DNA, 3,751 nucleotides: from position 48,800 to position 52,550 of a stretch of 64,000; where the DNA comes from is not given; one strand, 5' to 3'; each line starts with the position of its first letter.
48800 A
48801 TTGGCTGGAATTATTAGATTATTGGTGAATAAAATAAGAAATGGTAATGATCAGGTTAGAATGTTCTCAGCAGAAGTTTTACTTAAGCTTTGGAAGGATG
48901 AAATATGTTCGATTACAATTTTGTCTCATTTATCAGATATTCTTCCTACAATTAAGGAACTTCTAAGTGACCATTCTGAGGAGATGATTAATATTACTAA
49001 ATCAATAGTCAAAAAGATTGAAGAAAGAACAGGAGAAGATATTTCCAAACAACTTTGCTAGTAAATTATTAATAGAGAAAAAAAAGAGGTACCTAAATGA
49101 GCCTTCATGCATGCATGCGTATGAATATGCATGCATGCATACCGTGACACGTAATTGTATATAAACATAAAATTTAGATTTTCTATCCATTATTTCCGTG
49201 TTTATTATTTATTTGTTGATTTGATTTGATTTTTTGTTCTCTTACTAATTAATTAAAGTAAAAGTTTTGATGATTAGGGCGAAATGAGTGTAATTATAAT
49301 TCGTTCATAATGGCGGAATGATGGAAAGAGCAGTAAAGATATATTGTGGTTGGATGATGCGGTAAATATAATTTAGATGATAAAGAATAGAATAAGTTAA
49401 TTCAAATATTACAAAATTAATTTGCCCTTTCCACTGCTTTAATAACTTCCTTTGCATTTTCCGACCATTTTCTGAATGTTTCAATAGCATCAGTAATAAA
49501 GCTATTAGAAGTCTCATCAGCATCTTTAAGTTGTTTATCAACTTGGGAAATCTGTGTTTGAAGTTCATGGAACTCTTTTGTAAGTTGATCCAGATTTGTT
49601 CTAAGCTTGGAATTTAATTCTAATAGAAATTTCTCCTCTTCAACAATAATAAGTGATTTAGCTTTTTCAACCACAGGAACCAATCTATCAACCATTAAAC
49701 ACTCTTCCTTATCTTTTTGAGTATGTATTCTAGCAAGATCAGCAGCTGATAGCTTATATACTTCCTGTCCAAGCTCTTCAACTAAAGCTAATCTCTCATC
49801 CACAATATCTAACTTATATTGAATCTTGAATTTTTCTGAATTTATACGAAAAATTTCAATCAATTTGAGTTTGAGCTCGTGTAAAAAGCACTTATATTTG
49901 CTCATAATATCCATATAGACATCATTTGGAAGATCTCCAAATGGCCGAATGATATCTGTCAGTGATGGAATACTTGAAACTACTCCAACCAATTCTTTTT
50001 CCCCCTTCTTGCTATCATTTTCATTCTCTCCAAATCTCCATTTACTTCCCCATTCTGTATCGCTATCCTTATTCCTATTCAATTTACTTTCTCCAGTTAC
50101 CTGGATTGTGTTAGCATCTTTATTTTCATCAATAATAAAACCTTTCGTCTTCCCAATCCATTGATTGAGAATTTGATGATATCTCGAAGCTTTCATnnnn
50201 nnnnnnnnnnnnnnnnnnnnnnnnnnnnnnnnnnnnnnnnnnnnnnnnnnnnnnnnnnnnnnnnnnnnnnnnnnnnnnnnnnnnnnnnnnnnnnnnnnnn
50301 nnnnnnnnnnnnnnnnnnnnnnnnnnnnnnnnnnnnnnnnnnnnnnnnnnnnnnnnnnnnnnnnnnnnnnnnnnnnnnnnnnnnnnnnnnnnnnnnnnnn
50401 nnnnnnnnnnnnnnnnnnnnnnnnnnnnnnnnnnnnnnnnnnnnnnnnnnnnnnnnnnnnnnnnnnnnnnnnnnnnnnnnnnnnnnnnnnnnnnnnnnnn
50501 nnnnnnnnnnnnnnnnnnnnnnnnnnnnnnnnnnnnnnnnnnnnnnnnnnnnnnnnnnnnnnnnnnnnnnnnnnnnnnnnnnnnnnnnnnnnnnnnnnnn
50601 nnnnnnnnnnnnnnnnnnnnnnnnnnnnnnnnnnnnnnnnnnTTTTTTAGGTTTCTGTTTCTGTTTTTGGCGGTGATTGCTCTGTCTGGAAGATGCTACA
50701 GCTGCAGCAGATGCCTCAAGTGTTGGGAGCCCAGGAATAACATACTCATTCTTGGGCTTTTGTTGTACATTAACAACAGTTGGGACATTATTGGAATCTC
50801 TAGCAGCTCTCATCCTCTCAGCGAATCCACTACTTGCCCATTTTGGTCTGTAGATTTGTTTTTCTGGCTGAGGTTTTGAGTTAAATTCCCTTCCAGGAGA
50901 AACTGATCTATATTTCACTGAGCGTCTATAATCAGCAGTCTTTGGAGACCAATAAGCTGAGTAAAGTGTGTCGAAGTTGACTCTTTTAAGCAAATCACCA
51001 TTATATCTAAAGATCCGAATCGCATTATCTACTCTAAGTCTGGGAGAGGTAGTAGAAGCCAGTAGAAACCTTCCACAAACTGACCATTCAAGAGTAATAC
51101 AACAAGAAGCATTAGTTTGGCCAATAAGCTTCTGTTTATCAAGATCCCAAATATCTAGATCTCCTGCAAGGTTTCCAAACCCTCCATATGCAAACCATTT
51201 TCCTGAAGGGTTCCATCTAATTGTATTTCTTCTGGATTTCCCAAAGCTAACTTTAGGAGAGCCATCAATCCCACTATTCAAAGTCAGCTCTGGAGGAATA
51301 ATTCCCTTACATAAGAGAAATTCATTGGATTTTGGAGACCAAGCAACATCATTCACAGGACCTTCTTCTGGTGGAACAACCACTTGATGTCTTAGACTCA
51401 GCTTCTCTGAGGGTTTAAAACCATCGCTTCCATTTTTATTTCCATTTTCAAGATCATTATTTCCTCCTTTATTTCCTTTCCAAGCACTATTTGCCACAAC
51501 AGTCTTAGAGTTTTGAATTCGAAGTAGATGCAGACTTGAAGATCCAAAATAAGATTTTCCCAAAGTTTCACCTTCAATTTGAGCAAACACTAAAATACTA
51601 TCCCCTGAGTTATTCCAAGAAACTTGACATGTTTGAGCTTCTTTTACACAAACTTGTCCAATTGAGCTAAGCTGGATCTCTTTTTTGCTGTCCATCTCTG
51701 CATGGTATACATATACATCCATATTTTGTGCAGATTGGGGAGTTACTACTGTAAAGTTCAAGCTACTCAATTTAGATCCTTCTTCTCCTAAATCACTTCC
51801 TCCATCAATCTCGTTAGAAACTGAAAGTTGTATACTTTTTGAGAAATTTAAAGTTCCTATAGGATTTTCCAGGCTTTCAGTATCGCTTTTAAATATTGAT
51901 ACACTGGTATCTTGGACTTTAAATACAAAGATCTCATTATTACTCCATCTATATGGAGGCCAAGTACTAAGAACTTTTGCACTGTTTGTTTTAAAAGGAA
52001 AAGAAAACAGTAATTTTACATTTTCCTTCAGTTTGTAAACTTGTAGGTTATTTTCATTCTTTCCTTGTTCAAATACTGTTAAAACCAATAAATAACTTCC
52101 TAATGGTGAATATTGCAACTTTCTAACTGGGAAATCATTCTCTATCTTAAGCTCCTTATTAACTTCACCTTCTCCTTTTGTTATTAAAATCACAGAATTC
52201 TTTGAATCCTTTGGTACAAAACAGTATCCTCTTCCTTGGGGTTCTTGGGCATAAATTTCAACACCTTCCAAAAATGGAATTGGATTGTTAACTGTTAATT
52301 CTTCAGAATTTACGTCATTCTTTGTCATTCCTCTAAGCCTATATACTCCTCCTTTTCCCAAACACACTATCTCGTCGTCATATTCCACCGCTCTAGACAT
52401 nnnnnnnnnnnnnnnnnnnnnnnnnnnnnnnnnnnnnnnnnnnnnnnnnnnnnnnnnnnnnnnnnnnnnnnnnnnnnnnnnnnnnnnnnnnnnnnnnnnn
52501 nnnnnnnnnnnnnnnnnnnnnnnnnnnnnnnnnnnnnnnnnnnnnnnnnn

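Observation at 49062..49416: Promoter-type GCATGC cluster sitting between two convergent gene ends (possible unannotated antisense or ncRNA promoter)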

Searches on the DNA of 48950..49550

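Call 42: search_rna_families(source=window, start=48950, end=49550, threshold=evalue, max_evalue=10)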
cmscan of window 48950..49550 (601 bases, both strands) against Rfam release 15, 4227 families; matches with E-value up to 10: 11.
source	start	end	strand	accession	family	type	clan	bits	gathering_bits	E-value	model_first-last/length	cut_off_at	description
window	49108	49139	+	RF04242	mir-5595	Gene; miRNA;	-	22.7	100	0.067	21-52/72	no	mir-5595 microRNA precursor family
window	49107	49140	+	RF04176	mir-3149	Gene; miRNA;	-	22.3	100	0.12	1-83/83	no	mir-3149 microRNA precursor family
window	49103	49143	+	RF04217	mir-297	Gene; miRNA;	-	21.8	90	0.29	1-71/71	no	mir-297 microRNA precursor family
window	49107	49140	+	RF04154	mir-1277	Gene; miRNA;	-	21.3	81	0.27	22-55/78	no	mir-1277 microRNA precursor family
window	49091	49162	+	RF01694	Bacteroides-1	Gene; sRNA;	-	20.9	43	0.43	1-82/82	no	Bacteroides-1 RNA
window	49108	49139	-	RF04242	mir-5595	Gene; miRNA;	-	20.1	100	0.34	21-52/72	no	mir-5595 microRNA precursor family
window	49107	49140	-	RF04176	mir-3149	Gene; miRNA;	-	20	100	0.48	1-83/83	no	mir-3149 microRNA precursor family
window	49108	49144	-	RF04217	mir-297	Gene; miRNA;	-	17.3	90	3.6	1-71/71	no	mir-297 microRNA precursor family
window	49107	49140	-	RF04154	mir-1277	Gene; miRNA;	-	17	81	3.5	22-55/78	no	mir-1277 microRNA precursor family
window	49070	49185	+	RF02723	sno_ZL1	Gene; snRNA; snoRNA; CD-box;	-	12.9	64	1.3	1-196/196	no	Small nucleolar RNA ZL1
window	49239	49288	+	RF03156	L31-Firmicutes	Cis-reg; leader;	CL00118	12.8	33.3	6.9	1-32/32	no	L31-Firmicutes ribosomal protein leader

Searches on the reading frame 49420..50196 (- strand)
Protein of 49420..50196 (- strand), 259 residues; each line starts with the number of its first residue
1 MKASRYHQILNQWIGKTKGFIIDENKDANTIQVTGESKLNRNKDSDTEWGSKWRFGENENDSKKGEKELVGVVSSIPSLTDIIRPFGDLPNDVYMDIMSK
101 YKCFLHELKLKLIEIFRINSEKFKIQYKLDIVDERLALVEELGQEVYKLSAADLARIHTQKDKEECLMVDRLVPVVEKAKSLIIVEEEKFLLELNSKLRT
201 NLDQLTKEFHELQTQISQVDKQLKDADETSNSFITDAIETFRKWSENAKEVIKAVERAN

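Call 8: find_homologous_proteins(query=window:49420-50196:-)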
Query seq(259 aa) (259 aa): 11 proteins with E <= 0.001 among 773 candidates.
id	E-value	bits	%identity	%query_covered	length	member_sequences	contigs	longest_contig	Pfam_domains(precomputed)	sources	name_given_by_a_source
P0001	3.5e-159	546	97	100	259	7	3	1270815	-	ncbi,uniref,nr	ncbi:unnamed protein product [Cryptosporidium hominis]|uniref:Uncharacterized protein n=1 Tax=Crypto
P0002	4.2e-154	529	95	100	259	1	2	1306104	-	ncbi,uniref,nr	ncbi:hypothetical protein CmeUKMEL1_10925 [Cryptosporidium meleagridis]|uniref:Uncharacterized prote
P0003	5.6e-147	506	90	100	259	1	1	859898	-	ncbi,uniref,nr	ncbi:uncharacterized protein ELE39_001162 [Cryptosporidium sp. chipmunk genotype I]|uniref:uncharact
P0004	5.1e-137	473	83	100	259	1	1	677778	-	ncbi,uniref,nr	ncbi:uncharacterized protein cubi_02761 [Cryptosporidium ubiquitum]|uniref:Uncharacterized protein n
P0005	1.1e-133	462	81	100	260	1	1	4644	-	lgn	-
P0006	9.4e-113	394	69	100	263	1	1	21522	-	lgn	-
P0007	3.5e-107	376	62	100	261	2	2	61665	-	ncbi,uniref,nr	ncbi:hypothetical protein OIY81_2319 [Cryptosporidium canis]|uniref:Uncharacterized protein n=1 Tax=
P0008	2.6e-86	307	59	100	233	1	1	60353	-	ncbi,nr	ncbi:hypothetical protein HWI79_1624 [Cryptosporidium felis]|nr:hypothetical protein HWI79_1624 [Cry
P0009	9.6e-73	263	50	99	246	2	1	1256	-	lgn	-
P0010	3.0e-72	261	48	99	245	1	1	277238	-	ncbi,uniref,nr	ncbi:hypothetical protein FG386_000574 [Cryptosporidium ryanae]|uniref:uncharacterized protein n=1 T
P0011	2.1e-70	255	49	99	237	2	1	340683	-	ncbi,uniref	ncbi:hypothetical protein RS030_3470 [Cryptosporidium xiaoi]|uniref:Uncharacterized protein n=1 Tax=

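Call 13: find_encoding_contigs(protein=P0001, flank=3000, max_places=4)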
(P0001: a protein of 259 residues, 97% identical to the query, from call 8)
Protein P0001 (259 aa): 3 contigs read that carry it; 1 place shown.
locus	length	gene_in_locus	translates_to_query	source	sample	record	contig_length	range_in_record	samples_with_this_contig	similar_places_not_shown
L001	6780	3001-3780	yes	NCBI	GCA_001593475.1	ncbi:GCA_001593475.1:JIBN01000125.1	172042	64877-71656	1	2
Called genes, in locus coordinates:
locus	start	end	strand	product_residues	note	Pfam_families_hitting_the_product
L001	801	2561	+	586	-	PF08662:eIF2A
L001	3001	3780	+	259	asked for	-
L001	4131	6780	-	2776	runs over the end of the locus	-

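Call 14: find_encoding_contigs(protein=P0002, flank=3000, max_places=1)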
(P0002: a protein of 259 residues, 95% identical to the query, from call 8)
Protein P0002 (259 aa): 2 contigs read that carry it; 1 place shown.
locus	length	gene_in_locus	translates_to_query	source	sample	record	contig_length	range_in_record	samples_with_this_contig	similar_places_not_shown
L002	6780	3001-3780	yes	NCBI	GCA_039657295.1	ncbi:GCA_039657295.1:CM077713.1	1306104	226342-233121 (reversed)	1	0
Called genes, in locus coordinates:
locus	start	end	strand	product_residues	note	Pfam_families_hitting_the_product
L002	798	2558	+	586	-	PF23381:Beta-prop_IFT122_1st (faint), PF08662:eIF2A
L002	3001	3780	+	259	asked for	-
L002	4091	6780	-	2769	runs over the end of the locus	-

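Call 15: find_encoding_contigs(protein=P0003, flank=3000, max_places=1)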
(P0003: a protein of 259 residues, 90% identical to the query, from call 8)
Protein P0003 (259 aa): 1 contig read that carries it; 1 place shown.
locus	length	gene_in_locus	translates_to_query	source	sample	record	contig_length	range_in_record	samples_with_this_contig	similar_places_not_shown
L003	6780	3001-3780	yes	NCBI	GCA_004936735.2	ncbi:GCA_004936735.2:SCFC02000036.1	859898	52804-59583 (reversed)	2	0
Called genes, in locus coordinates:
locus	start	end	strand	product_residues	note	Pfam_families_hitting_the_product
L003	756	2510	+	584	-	PF23381:Beta-prop_IFT122_1st (faint), PF08662:eIF2A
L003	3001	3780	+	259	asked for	-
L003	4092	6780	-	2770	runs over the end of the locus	-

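Call 16: find_encoding_contigs(protein=P0004, flank=3000, max_places=1)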
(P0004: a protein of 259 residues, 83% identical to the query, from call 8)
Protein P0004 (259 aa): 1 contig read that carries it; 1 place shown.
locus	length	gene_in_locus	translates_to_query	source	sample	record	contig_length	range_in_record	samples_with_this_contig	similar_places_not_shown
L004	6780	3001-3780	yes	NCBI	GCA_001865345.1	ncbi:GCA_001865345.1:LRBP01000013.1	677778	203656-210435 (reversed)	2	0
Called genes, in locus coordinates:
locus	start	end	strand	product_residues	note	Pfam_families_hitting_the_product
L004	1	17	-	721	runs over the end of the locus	-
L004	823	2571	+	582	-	PF23381:Beta-prop_IFT122_1st (faint), PF25174:Beta-prop_THOC3 (faint), PF08662:eIF2A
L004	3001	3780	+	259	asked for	-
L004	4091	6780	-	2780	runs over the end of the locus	-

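Call 17: find_encoding_contigs(protein=P0006, flank=3000, max_places=1)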
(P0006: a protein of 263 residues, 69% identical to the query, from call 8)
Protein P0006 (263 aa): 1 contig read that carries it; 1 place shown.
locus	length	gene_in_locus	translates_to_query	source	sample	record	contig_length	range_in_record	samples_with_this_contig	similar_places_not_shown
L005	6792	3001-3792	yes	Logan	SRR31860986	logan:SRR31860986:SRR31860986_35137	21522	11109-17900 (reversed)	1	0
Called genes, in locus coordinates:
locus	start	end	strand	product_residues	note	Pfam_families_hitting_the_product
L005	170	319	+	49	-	-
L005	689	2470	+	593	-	PF08662:eIF2A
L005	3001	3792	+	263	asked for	-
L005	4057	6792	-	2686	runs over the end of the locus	-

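Call 18: find_encoding_contigs(protein=P0007, flank=3000, max_places=1)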
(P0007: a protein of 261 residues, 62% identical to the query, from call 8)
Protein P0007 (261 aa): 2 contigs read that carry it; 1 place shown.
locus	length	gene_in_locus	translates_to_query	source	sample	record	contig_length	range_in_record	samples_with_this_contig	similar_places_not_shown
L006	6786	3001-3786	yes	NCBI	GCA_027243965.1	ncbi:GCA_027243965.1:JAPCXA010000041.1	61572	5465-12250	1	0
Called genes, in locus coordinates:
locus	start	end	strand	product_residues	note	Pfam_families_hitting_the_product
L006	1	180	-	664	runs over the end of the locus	-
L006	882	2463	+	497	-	PF08662:eIF2A (faint)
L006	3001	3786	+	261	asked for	-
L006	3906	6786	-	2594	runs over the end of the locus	-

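Call 19: find_encoding_contigs(protein=P0008, flank=3000, max_places=1)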
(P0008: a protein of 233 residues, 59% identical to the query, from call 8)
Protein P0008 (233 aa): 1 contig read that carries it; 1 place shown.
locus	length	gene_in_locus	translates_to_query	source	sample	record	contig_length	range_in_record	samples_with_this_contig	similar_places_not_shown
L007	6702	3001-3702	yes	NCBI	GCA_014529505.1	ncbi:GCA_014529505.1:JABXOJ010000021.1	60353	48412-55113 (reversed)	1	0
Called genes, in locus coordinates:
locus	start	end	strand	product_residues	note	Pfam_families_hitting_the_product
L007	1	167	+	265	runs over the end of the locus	-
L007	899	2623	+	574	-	PF08662:eIF2A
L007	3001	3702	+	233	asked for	-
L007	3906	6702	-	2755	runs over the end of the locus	-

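Call 20: find_encoding_contigs(protein=P0010, flank=3000, max_places=1)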
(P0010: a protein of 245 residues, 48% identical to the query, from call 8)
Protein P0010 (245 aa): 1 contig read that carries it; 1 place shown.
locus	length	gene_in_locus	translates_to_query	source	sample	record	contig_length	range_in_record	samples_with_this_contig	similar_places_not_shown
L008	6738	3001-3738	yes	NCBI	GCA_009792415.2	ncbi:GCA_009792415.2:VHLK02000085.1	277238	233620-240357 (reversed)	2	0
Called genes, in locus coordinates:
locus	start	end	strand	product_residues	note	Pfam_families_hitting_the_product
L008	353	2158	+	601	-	PF25460:Beta-prop_Aladin (faint), PF25174:Beta-prop_THOC3 (faint), PF08662:eIF2A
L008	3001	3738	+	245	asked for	-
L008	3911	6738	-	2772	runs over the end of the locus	-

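Call 21: find_encoding_contigs(protein=P0011, flank=3000, max_places=1)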
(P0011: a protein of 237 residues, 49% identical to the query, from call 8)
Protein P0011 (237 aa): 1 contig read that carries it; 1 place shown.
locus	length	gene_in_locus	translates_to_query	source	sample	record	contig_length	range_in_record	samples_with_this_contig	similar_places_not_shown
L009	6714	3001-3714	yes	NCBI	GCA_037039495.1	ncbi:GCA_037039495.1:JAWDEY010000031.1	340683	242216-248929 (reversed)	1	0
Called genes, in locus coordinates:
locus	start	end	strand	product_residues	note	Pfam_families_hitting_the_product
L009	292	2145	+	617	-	PF25460:Beta-prop_Aladin (faint), PF25174:Beta-prop_THOC3 (faint), PF08662:eIF2A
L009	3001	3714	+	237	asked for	-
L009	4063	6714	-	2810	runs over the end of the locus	-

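Call 22: find_encoding_contigs(protein=P0005, flank=3000, max_places=1)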
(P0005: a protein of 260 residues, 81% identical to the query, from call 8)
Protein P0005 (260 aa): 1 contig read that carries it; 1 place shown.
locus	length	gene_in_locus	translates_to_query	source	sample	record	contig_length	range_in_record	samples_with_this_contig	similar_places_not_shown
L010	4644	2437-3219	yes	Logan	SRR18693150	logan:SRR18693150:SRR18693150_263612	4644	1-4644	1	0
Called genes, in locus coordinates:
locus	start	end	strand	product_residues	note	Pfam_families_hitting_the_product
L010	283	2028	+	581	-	PF25174:Beta-prop_THOC3 (faint), PF25460:Beta-prop_Aladin (faint), PF08662:eIF2A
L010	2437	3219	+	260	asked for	-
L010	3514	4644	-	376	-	?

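Call 46: find_encoding_contigs(protein=P0012, flank=10000, max_places=10)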
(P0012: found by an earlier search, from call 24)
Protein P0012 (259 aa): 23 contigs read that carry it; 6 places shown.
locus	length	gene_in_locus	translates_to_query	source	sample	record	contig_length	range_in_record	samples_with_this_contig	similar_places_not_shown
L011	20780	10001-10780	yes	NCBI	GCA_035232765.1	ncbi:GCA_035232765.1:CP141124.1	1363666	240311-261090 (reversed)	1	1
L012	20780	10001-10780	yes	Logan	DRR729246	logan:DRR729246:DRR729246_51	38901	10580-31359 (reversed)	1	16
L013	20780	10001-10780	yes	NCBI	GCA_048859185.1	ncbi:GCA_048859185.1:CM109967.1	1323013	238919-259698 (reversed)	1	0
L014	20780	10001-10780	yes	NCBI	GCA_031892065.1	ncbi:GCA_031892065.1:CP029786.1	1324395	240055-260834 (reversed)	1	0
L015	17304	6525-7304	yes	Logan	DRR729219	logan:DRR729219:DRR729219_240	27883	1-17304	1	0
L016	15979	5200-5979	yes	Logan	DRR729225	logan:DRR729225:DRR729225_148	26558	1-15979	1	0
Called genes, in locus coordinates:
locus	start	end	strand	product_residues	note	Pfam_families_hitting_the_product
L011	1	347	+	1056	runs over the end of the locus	PF07719:TPR_2 (faint), PF14559:TPR_19 (faint), PF13431:TPR_17 (faint), PF12569:NatA_aux_su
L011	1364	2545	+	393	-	PF00162:PGK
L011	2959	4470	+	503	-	-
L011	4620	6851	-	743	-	-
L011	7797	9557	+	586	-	PF25174:Beta-prop_THOC3 (faint), PF08662:eIF2A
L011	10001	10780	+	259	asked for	-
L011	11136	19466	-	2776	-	-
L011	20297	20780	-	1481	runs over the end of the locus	PF02460:Patched, PF12349:Sterol-sensing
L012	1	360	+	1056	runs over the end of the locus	PF07719:TPR_2 (faint), PF13428:TPR_14 (faint), PF14559:TPR_19 (faint), PF13431:TPR_17 (faint), PF12569:NatA_aux_su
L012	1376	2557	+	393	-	PF00162:PGK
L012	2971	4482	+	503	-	-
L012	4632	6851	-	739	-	-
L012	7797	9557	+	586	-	PF25174:Beta-prop_THOC3 (faint), PF08662:eIF2A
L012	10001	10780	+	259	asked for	-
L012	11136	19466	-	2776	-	-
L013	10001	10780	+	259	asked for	-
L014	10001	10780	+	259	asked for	-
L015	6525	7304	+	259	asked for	-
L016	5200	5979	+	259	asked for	-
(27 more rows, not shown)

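Call 61: find_encoding_contigs(protein=P0004, flank=10000, max_places=1)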
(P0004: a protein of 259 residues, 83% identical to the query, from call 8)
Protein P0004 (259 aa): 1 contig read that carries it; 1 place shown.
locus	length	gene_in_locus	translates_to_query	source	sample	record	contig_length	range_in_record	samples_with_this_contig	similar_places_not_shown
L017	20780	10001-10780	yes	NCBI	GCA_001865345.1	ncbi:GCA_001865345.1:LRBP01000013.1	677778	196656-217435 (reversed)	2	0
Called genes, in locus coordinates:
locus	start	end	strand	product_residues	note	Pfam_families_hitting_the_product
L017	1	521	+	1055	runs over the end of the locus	PF07719:TPR_2 (faint), PF13428:TPR_14 (faint), PF14559:TPR_19 (faint), PF12569:NatA_aux_su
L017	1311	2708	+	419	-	PF00162:PGK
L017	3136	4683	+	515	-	-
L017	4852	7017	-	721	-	-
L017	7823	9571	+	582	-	PF23381:Beta-prop_IFT122_1st (faint), PF25174:Beta-prop_THOC3 (faint), PF08662:eIF2A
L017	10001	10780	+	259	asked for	-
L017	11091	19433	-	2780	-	-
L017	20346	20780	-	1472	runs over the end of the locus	PF02460:Patched, PF12349:Sterol-sensing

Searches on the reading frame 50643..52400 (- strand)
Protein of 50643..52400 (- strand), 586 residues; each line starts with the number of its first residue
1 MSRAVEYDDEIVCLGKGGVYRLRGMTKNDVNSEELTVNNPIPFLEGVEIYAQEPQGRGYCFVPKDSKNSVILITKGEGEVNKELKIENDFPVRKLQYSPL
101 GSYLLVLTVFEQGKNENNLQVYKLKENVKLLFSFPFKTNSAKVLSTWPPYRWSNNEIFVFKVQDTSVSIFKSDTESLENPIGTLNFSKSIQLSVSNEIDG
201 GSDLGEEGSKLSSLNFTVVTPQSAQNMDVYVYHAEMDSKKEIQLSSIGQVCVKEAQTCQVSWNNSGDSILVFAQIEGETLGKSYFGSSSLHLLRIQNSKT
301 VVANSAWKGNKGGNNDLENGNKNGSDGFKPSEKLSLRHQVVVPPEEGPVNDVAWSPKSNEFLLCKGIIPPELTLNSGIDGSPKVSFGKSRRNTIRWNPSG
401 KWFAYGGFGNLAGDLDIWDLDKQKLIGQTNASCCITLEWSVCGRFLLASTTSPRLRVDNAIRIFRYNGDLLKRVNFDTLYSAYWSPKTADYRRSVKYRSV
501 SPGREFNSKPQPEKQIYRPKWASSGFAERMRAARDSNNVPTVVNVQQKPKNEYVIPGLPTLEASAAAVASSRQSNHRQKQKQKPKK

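Call 24: list_cluster_members(proteins=[window:49420-50196:-, window:50643-52400:-, window:40731-49058:+])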
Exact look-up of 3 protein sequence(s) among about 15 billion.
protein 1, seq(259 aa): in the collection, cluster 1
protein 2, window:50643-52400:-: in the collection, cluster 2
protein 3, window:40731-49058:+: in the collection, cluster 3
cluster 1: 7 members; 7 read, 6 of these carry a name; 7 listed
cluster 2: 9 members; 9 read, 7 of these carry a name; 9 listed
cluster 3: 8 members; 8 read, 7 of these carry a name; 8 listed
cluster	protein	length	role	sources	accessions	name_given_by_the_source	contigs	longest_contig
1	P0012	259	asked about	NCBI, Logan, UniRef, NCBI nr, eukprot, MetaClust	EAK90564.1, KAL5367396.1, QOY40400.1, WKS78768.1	hypothetical protein [Cryptosporidium parvum Iowa II] | Uncharacterized protein n=2 Tax=Cryptosporidium parvum TaxID=5807 RepID=Q5CYV5_CRYPI | QOY40400.1 hypothetical protein CPATCC_003243 [Cryptosporidium parvum]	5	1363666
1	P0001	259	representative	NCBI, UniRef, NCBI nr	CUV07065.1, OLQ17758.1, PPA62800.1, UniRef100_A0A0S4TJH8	unnamed protein product [Cryptosporidium hominis] | Uncharacterized protein n=1 Tax=Cryptosporidium hominis TaxID=237895 ... | hypothetical protein ChTU502y2012_407g0430 [Cryptosporidium hominis]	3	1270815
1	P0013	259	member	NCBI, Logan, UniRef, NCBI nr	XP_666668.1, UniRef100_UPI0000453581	hypothetical protein [Cryptosporidium hominis TU502] | hypothetical protein n=1 Tax=Cryptosporidium hominis (strain TU502) TaxID=353151 ...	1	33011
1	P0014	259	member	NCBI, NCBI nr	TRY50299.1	Uncharacterized protein CTYZ_00000680 [Cryptosporidium tyzzeri]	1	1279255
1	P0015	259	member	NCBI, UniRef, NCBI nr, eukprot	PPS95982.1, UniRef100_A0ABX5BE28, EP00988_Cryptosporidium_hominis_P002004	Uncharacterized protein GY17_00003322 [Cryptosporidium hominis] | Uncharacterized protein n=1 Tax=Cryptosporidium hominis TaxID=237895 ... | PPS95982.1 Uncharacterized protein GY17_00003322 [Cryptosporidium hominis]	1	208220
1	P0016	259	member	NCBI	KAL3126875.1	hypothetical protein CHM_7g870 [Cryptosporidium hominis]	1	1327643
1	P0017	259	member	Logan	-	-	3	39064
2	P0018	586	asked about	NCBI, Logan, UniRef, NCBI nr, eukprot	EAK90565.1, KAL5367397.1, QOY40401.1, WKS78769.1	eIF-3A like translation initiation factor that has a WD40 repeat-containing beta ... | Eukaryotic translation initiation factor 2A n=2 Tax=Cryptosporidium parvum TaxID=5807 ... | QOY40401.1 hypothetical protein CPATCC_003245 [Cryptosporidium parvum]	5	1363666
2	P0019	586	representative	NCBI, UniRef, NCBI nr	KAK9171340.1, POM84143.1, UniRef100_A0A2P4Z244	Eukaryotic translation initiation factor eIF2A family protein [Cryptosporidium ... | Eukaryotic translation initiation factor 2A n=1 Tax=Cryptosporidium meleagridis ...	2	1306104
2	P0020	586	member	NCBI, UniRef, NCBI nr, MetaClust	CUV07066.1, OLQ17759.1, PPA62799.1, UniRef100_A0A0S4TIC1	unnamed protein product [Cryptosporidium hominis] | Eukaryotic translation initiation factor 2A n=1 Tax=Cryptosporidium hominis TaxID=237895 ... | Eukaryotic translation initiation factor eIF2A [Cryptosporidium hominis]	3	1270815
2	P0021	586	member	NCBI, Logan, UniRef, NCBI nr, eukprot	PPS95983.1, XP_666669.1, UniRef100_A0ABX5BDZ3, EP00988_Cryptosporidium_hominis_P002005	eIF-3A like translation initiation factor that has a WD40 repeat-containing beta ... | Eukaryotic translation initiation factor 2A n=1 Tax=Cryptosporidium hominis TaxID=237895 ... | hypothetical protein [Cryptosporidium hominis TU502]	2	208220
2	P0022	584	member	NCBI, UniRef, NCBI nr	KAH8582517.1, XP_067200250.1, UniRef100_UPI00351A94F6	eIF-3A like translation initiation factor that has a WD40 repeat-containing beta ...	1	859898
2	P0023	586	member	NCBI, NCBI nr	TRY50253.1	eIF-3A like translation initiation factor that has a WD40 repeat-containing beta ...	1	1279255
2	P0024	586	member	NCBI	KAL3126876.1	eIF-3A like translation initiation factor [Cryptosporidium hominis]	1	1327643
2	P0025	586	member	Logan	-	-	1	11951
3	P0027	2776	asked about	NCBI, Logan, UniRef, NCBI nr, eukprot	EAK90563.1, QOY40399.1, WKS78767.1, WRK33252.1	hypothetical protein [Cryptosporidium parvum Iowa II] | HEAT repeat-containing protein 1 n=2 Tax=Cryptosporidium parvum TaxID=5807 ... | QOY40399.1 hypothetical protein CPATCC_003242 [Cryptosporidium parvum]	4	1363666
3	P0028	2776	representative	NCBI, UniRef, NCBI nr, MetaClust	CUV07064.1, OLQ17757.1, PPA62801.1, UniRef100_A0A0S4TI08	unnamed protein product [Cryptosporidium hominis] | HEAT repeat-containing protein 1 n=1 Tax=Cryptosporidium hominis TaxID=237895 ... | hypothetical protein ChTU502y2012_407g0425 [Cryptosporidium hominis]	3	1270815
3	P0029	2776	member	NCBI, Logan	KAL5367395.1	hypothetical protein CPHLJ_7g860 [Cryptosporidium parvum]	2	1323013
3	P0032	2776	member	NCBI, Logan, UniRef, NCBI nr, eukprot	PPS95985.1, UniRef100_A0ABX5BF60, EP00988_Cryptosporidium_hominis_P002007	Armadillo-like helical protein [Cryptosporidium hominis] | HEAT repeat-containing protein 1 n=1 Tax=Cryptosporidium hominis TaxID=237895 ... | PPS95985.1 Armadillo-like helical protein [Cryptosporidium hominis]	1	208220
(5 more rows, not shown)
